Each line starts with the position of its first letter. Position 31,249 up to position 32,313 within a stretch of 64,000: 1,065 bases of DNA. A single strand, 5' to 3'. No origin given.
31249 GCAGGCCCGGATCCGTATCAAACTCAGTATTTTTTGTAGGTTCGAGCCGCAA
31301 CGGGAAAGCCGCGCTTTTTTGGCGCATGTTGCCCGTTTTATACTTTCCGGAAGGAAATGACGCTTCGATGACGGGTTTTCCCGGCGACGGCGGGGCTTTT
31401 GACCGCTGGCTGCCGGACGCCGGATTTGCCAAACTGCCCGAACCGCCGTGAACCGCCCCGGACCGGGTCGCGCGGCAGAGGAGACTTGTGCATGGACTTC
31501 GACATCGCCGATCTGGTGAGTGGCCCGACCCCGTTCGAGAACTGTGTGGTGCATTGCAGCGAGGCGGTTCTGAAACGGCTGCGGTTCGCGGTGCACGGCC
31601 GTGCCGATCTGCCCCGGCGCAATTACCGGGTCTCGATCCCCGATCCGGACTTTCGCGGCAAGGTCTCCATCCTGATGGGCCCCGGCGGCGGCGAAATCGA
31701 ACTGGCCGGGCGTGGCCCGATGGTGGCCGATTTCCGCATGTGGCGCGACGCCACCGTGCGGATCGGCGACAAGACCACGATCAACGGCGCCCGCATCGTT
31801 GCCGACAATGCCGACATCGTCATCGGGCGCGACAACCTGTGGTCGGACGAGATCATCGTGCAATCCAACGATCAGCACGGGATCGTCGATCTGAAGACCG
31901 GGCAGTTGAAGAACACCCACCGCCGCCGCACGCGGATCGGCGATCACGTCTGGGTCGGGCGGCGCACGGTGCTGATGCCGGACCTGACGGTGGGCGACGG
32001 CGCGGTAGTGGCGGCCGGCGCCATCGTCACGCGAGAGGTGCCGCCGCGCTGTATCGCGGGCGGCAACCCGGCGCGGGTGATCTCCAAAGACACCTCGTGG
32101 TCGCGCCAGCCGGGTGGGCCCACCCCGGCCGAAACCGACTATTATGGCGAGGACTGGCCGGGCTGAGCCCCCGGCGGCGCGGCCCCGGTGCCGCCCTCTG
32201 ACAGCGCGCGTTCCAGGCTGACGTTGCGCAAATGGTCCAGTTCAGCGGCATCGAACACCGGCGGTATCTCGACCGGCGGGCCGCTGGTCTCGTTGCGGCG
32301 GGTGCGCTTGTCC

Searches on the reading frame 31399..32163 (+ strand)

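Call 21: search_protein_families(library=pfam, max_evalue=0.01, proteins=[window:31399-32163:+])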
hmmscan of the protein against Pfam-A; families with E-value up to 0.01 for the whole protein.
window:31399-32163:+ (255 aa): 2 families
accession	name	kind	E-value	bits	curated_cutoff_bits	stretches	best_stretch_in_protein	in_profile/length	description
PF00132.30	Hexapep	-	2.8e-09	36.7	27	1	178-212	2-36/36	Bacterial transferase hexapeptide (six repeats)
PF14602.12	Hexapep_2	-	0.00024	21.2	27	1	178-212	2-34/34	Hexapeptide repeat of succinyl-transferase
